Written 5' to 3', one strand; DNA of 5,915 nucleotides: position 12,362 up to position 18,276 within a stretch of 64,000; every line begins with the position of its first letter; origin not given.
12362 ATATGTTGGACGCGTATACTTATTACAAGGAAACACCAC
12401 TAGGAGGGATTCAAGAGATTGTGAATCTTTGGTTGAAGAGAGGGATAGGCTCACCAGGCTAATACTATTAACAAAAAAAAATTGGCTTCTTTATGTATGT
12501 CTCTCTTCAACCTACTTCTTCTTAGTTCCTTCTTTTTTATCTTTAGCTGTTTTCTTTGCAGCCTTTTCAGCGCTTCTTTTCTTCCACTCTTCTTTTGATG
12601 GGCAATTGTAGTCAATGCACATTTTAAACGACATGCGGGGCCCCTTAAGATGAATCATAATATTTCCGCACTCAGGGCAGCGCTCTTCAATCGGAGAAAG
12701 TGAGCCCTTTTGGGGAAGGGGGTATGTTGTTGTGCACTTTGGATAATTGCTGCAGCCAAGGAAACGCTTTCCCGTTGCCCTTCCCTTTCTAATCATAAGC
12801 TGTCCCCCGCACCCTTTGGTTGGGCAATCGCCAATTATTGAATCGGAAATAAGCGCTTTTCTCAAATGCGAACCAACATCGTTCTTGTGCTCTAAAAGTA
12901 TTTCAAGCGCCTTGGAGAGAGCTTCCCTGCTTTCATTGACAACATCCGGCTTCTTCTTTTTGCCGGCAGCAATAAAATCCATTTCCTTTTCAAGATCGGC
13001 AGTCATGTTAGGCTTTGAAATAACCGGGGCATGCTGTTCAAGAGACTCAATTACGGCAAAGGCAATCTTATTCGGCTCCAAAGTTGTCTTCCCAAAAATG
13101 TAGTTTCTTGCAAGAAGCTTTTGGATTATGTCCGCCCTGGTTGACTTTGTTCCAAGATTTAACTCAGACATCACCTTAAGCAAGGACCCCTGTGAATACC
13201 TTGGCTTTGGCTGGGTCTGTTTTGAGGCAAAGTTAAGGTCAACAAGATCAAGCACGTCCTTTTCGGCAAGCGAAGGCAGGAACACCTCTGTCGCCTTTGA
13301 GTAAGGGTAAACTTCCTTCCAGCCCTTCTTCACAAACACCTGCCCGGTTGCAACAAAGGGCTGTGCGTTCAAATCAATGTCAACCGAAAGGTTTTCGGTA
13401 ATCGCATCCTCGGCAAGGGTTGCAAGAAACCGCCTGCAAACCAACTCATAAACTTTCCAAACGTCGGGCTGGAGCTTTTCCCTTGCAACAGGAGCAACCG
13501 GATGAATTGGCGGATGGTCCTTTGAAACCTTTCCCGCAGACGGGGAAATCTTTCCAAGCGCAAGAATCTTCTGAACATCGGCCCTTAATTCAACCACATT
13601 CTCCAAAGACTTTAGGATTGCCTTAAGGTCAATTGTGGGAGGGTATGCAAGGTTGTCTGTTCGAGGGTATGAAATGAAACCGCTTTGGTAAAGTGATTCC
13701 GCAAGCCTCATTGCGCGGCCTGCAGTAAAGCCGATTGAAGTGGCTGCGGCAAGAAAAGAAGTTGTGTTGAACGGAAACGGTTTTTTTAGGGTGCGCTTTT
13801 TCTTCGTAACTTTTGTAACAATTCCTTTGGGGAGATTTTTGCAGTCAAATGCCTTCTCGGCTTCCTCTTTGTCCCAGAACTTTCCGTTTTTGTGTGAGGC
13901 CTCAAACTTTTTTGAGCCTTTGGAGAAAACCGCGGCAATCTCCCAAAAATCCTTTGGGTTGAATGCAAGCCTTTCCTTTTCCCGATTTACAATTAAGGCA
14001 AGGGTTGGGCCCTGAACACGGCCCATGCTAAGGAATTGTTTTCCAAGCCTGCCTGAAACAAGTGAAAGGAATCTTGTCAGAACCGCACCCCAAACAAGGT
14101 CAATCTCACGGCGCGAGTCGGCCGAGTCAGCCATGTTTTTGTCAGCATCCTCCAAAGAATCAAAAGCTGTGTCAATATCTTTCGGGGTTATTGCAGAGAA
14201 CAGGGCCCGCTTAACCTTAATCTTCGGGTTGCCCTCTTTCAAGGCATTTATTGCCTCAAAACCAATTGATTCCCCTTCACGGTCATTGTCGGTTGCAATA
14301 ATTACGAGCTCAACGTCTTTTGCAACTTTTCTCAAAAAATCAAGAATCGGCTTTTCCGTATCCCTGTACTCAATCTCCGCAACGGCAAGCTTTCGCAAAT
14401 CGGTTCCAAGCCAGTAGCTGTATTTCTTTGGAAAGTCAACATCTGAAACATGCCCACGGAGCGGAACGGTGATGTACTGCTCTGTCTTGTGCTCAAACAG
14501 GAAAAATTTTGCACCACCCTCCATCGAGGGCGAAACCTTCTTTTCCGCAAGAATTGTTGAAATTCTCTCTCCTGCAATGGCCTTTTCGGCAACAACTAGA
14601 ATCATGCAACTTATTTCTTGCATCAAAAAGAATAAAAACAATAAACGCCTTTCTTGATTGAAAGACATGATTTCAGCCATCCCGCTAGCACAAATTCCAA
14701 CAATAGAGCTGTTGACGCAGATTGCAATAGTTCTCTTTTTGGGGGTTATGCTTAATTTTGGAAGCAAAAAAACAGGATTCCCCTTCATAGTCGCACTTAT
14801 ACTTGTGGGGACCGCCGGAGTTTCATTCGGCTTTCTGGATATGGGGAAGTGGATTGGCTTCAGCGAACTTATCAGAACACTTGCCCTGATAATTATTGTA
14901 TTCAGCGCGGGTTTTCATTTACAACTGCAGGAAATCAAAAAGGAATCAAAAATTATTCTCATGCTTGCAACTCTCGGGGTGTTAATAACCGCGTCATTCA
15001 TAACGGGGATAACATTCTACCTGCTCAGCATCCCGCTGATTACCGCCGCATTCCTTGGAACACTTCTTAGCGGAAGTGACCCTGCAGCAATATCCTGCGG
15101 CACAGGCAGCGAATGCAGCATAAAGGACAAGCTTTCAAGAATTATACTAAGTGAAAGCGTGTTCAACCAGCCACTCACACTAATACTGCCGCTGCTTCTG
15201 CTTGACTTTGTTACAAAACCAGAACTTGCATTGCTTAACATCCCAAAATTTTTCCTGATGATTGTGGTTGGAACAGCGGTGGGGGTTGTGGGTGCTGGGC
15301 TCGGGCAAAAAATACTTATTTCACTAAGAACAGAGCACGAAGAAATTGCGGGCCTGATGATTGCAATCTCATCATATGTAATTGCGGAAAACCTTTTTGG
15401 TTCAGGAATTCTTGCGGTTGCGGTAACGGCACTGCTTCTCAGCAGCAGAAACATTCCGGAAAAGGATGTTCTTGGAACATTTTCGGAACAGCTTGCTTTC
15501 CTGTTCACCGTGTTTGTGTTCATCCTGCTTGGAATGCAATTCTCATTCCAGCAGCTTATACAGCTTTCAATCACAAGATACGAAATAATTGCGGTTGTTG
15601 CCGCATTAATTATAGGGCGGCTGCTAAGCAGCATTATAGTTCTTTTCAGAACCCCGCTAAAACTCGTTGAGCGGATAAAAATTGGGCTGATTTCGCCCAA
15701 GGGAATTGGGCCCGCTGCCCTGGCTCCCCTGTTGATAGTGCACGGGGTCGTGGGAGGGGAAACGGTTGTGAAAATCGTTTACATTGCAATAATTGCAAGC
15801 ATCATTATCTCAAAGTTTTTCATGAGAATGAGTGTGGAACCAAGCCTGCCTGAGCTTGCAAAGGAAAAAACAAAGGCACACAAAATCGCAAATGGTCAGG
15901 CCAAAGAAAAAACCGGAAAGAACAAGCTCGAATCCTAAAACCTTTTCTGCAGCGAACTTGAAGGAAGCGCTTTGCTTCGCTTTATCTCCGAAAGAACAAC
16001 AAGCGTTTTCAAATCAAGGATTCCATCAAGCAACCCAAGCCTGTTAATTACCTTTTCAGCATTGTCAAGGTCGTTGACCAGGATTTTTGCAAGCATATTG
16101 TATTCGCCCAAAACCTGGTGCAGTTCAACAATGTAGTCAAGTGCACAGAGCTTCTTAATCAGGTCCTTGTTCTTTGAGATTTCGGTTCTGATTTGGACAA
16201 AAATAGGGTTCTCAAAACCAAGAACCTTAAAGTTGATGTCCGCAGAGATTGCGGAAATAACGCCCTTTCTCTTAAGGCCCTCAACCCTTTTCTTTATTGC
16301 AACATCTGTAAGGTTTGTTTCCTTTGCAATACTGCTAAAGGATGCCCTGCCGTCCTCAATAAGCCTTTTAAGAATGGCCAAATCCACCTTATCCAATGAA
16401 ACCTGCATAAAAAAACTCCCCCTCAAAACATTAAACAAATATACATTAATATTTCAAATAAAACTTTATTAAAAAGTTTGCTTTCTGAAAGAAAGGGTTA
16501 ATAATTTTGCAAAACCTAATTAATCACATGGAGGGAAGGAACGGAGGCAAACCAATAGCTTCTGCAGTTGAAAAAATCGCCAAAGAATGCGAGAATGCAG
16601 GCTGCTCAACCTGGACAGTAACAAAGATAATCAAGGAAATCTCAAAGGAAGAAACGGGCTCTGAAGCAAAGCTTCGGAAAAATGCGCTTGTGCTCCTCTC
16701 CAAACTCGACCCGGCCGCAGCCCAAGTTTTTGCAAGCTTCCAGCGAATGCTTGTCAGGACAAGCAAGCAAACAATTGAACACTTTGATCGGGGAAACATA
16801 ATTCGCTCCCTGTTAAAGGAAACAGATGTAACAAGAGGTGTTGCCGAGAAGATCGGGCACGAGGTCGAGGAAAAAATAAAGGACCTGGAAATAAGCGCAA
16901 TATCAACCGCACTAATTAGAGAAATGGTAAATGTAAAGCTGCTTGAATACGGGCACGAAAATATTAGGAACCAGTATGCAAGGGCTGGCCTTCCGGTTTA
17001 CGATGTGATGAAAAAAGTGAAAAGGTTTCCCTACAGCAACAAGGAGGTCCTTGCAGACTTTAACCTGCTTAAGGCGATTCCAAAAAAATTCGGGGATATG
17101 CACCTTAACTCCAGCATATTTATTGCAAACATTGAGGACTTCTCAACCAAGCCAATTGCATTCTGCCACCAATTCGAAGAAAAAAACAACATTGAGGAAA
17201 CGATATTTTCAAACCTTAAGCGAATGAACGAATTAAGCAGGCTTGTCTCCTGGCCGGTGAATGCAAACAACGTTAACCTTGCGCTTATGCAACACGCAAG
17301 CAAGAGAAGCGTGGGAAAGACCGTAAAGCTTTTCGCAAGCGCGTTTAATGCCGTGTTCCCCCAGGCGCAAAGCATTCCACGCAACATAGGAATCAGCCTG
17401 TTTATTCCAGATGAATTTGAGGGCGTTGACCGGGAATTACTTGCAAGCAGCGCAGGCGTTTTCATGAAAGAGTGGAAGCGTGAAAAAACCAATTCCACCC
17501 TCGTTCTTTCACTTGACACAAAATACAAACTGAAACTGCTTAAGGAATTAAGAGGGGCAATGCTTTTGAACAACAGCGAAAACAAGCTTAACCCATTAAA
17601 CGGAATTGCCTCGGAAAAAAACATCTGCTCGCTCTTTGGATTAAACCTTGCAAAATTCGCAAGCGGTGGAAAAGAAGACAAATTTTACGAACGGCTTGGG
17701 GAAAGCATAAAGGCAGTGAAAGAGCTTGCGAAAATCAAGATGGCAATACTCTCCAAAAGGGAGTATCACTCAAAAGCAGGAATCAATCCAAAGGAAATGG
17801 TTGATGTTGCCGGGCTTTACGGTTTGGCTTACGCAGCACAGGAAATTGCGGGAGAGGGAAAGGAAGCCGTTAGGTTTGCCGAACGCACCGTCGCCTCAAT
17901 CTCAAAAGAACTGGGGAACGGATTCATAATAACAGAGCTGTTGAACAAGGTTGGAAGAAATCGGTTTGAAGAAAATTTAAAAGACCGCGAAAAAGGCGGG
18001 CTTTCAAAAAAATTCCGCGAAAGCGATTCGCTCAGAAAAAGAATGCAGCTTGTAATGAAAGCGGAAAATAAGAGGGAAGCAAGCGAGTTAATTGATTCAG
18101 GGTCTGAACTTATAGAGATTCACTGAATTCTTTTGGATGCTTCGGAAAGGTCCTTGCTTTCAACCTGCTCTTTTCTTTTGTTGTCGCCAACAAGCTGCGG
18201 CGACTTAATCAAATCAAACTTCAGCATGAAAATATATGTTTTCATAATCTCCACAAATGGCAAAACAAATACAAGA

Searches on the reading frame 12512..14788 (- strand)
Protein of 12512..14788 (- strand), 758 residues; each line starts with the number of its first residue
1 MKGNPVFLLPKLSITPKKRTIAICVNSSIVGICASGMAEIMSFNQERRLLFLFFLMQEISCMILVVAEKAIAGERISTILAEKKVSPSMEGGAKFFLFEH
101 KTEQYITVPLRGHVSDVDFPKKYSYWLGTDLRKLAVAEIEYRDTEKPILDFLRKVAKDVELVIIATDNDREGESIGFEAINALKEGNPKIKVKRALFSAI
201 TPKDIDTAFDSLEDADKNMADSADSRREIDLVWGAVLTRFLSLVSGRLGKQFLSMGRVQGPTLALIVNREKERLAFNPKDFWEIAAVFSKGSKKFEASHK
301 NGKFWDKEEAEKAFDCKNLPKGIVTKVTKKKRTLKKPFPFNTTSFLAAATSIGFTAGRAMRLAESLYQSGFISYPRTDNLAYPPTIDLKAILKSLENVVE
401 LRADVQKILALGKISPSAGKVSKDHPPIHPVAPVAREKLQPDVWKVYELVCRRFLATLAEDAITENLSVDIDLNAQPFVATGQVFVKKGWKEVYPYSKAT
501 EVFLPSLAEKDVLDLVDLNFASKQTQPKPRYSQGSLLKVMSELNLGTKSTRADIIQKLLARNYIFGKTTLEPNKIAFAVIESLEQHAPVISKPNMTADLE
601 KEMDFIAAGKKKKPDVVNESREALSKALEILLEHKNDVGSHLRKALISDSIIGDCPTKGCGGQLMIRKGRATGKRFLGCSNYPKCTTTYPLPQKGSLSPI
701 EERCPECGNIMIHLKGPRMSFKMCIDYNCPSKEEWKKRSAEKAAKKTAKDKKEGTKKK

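Call 22: search_protein_families(library=pfam, proteins=[window:12512-14788:-], max_evalue=0.001)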
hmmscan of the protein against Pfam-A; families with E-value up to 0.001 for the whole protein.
window:12512-14788:- (758 aa): 4 families
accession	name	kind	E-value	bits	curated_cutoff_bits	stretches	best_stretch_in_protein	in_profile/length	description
PF01131.25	Topoisom_bac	-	5.5e-116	388.4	35.1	1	215-617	2-410/411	DNA topoisomerase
PF01751.28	Toprim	-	1.1e-12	48.3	23.1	1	64-200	2-96/96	Toprim domain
PF01396.24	Zn_ribbon_Top1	-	3.7e-12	46.3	32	1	653-693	2-38/39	Topoisomerase DNA binding C4 zinc finger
PF13662.12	Toprim_4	-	0.00033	21.3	25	0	127-194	27-83/85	Toprim domain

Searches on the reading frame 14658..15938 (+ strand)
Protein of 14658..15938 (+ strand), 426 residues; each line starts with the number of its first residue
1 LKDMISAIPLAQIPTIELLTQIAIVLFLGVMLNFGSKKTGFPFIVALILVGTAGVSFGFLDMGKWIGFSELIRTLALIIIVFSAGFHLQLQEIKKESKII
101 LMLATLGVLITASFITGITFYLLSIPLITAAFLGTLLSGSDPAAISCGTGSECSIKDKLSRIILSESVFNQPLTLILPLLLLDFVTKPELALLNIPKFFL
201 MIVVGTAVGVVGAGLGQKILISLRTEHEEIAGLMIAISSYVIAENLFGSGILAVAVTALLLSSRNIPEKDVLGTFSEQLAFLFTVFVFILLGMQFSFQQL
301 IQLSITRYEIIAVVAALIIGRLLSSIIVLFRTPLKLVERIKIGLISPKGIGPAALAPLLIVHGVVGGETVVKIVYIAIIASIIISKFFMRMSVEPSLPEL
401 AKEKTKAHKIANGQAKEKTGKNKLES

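Call 21: search_protein_families(library=pfam, proteins=[window:14658-15938:+], max_evalue=0.001)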
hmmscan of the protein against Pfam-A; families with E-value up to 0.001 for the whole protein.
window:14658-15938:+ (426 aa): 1 family
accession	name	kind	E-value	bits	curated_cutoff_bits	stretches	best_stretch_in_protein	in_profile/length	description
PF00999.27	Na_H_Exchanger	-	1.5e-33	116.7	26.2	1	26-384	4-369/375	Sodium/hydrogen exchanger, transmembrane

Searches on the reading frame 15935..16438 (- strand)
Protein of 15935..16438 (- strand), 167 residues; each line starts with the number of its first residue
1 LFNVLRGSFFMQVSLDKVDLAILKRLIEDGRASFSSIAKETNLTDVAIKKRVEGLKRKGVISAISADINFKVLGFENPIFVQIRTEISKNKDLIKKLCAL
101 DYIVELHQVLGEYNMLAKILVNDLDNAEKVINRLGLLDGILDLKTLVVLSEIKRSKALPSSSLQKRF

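Call 66: search_protein_families(library=pfam, proteins=[window:15935-16438:-], max_evalue=0.01)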
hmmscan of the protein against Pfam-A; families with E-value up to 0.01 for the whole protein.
window:15935-16438:- (167 aa): 5 families
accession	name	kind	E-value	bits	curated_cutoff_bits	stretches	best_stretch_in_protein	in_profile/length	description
PF01037.27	AsnC_trans_reg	-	1.5e-12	47.6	25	1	81-151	1-73/73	Lrp/AsnC ligand binding domain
PF13404.12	HTH_AsnC-type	-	2.5e-10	40.5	27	1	15-55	1-41/42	AsnC-type helix-turn-helix domain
PF13412.12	HTH_24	-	1.9e-08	34.2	21.9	1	15-61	1-47/48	Winged helix-turn-helix DNA-binding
PF13601.12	HTH_34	-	0.0019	18.7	27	1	18-62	1-45/80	Winged helix DNA-binding domain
PF08279.18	HTH_11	-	0.0026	18.1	25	1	21-60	4-44/55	HTH domain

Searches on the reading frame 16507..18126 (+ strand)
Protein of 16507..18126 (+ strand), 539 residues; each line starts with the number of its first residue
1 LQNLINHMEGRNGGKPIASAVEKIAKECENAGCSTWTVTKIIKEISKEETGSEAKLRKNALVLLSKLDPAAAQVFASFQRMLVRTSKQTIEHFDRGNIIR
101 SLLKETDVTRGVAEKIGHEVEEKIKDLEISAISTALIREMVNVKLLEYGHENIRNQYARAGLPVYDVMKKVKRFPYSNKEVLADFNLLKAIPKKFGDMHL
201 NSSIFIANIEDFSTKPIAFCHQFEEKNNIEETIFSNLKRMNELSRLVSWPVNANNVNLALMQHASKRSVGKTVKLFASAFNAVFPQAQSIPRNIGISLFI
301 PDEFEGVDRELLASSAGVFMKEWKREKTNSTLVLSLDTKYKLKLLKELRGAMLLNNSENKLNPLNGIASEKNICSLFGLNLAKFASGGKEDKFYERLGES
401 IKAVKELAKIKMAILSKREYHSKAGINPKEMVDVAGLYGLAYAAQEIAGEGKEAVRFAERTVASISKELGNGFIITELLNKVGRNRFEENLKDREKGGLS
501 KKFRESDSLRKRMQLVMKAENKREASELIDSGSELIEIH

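Call 22: search_protein_families(library=pfam, proteins=[window:16507-18126:+], max_evalue=0.001)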
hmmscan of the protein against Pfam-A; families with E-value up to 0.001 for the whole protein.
window:16507-18126:+ (539 aa): 1 family
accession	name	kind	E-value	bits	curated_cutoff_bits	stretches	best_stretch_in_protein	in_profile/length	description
PF03477.21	ATP-cone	-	3.7e-07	31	25.8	1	81-156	1-78/88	ATP cone domain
